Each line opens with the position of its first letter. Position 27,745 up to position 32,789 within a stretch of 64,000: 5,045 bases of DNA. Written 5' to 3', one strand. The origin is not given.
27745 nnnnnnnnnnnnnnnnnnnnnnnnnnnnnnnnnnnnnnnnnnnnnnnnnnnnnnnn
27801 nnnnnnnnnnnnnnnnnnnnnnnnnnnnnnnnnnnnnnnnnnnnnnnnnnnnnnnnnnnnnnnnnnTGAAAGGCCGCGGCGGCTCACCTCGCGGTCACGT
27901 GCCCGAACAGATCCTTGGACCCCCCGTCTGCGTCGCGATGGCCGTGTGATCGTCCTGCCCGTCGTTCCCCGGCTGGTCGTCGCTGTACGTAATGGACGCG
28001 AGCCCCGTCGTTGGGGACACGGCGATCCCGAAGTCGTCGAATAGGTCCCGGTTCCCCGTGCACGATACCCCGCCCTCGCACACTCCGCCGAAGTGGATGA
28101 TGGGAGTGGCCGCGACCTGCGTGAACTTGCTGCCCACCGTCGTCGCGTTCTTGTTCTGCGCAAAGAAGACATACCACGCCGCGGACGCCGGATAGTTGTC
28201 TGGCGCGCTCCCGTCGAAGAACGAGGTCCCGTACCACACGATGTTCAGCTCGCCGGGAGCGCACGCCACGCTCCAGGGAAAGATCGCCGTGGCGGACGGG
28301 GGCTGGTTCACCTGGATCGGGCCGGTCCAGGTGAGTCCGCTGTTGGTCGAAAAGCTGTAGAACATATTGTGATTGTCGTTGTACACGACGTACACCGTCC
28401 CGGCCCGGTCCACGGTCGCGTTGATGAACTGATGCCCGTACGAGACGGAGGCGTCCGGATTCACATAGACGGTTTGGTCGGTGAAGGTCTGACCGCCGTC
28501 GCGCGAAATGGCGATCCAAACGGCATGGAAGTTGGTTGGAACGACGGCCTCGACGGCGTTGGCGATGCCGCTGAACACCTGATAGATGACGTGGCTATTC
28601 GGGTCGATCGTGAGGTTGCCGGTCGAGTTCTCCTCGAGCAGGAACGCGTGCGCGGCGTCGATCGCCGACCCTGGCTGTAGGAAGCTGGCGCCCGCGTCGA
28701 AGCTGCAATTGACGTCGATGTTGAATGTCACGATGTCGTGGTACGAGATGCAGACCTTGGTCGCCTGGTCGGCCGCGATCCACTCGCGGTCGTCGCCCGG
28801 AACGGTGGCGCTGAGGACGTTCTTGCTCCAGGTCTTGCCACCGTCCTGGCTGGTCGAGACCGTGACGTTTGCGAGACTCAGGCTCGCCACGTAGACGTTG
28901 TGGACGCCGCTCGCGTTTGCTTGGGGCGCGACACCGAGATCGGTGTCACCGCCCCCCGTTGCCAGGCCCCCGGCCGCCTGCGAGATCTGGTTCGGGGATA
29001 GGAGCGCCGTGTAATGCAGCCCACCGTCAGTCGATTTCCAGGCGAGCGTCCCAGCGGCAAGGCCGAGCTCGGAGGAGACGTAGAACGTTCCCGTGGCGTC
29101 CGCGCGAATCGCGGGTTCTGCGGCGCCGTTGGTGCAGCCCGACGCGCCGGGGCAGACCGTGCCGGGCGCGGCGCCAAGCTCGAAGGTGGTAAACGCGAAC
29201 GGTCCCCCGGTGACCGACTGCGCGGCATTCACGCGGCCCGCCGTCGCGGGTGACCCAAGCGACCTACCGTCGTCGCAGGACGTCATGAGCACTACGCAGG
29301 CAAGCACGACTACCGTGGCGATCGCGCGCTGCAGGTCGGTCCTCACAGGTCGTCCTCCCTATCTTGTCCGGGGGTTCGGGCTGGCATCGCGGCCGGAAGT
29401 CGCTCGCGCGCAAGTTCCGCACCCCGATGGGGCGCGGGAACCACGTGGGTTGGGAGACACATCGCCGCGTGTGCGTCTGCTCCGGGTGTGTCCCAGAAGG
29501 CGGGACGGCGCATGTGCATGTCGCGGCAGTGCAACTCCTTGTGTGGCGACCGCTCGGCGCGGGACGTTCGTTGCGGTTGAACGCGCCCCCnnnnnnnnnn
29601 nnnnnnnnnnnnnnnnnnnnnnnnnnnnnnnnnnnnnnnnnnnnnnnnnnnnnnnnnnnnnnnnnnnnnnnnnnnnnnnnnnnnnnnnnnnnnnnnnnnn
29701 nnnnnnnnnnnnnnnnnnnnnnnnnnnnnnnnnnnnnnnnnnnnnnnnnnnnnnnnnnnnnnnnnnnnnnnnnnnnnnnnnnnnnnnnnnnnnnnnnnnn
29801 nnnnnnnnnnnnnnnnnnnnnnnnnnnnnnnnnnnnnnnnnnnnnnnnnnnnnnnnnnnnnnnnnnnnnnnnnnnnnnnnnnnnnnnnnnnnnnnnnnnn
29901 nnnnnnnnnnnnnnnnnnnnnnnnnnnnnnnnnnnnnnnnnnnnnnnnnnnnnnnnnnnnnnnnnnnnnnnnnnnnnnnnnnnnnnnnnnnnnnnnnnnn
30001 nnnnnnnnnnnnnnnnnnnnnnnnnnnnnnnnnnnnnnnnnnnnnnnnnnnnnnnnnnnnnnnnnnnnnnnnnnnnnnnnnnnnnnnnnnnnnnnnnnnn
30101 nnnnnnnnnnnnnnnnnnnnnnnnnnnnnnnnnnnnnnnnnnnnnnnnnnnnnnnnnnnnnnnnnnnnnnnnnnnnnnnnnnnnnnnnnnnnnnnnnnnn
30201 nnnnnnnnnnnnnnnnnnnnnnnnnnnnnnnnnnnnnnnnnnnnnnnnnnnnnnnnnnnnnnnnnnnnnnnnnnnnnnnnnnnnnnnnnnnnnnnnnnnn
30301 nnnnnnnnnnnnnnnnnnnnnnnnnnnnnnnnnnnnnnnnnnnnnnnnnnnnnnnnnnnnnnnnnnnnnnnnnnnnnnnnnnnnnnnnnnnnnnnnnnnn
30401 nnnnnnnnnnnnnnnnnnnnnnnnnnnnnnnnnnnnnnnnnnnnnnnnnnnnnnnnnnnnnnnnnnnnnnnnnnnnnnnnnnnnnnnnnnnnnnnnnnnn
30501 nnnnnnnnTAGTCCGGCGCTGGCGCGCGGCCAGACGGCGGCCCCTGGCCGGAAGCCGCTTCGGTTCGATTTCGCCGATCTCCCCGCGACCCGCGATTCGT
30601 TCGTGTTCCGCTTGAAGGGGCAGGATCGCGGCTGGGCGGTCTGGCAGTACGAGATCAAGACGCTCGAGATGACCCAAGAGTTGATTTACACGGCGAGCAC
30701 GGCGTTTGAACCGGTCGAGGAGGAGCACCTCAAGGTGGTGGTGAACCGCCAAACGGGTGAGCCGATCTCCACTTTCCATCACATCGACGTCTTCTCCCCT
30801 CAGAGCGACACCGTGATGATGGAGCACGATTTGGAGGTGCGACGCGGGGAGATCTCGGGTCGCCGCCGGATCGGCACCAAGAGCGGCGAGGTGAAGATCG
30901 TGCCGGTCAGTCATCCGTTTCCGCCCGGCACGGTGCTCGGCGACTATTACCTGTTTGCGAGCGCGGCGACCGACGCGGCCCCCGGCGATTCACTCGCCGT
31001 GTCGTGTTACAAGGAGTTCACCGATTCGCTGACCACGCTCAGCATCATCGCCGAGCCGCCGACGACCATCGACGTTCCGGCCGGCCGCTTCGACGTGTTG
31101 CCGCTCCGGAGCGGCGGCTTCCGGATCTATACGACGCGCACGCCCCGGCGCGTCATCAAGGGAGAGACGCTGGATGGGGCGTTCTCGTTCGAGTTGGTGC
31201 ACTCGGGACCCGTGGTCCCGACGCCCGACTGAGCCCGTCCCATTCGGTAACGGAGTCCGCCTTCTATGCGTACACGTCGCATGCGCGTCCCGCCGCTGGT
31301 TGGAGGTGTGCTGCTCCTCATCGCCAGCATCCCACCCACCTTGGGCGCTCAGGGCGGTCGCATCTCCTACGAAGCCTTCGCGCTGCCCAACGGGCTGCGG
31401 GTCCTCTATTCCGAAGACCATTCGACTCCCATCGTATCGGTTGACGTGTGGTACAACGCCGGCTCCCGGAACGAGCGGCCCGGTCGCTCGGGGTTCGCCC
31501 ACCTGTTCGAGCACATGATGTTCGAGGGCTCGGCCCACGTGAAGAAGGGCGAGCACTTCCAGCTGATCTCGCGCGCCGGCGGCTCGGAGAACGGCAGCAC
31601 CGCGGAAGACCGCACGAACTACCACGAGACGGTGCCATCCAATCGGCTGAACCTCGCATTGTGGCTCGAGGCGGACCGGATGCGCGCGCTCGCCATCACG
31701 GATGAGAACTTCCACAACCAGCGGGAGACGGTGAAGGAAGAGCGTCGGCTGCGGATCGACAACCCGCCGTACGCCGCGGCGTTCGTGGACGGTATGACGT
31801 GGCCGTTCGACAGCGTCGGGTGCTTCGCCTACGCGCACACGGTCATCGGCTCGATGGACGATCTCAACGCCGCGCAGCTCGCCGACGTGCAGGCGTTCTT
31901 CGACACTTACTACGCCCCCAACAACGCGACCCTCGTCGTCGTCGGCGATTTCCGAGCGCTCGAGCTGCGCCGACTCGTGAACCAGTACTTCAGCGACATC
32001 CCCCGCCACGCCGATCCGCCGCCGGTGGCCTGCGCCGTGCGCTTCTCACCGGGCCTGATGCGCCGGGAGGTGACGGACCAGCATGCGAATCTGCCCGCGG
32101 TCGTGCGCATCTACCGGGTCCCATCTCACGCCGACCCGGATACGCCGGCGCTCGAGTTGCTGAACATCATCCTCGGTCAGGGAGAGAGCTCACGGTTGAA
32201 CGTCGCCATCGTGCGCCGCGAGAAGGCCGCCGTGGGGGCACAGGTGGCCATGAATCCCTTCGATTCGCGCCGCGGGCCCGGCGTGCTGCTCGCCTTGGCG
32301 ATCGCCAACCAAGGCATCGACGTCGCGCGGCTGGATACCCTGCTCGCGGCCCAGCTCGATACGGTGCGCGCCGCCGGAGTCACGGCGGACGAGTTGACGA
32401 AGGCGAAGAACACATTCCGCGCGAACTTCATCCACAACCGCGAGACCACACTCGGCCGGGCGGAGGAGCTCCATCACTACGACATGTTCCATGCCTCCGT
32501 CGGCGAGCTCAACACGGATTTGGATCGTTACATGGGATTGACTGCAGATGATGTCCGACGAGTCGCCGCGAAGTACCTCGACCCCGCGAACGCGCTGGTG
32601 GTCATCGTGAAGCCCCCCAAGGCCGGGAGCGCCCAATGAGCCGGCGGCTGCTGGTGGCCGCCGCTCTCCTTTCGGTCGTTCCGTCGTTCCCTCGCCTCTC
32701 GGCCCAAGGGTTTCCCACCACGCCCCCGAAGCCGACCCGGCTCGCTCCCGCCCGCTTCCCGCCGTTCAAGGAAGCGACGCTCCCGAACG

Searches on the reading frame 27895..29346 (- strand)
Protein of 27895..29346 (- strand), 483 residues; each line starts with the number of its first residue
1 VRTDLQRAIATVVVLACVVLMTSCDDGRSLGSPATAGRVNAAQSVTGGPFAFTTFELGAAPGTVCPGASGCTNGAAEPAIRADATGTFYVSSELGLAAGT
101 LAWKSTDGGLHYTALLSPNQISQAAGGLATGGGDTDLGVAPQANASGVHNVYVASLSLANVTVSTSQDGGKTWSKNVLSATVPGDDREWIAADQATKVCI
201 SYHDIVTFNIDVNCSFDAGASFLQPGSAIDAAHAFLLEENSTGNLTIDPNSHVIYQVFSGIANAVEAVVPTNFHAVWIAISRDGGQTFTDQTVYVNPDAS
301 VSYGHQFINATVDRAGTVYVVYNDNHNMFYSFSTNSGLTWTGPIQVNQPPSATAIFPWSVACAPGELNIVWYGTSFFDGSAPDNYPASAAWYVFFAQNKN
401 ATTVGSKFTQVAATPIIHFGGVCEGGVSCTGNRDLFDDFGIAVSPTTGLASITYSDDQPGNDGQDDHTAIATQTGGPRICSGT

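Call 45: search_protein_families(library=pfam, proteins=[window:27895-29346:-], max_evalue=0.001)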
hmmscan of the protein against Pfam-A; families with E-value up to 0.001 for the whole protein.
window:27895-29346:- (483 aa): 2 families
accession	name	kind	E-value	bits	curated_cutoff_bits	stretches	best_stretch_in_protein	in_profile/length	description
PF13088.12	BNR_2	-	8.4e-05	22.5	31.4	0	274-368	184-276/277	BNR repeat-like domain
PF24316.1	Tli3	-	0.0002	22.1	27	0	151-176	77-99/129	T6SS Tli3 immunity protein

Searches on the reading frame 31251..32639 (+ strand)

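Call 61: search_protein_families(library=pfam, proteins=[window:31251-32639:+], max_evalue=0.0001)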
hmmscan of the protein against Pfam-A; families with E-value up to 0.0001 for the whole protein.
window:31251-32639:+ (462 aa): 2 families
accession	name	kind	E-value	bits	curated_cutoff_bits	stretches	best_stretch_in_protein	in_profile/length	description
PF05193.26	Peptidase_M16_C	-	1.1e-26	94.2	23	1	209-388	3-180/181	Peptidase M16 inactive domain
PF00675.25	Peptidase_M16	-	8.5e-22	78.1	22.3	1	50-166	1-117/149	Insulinase (Peptidase family M16)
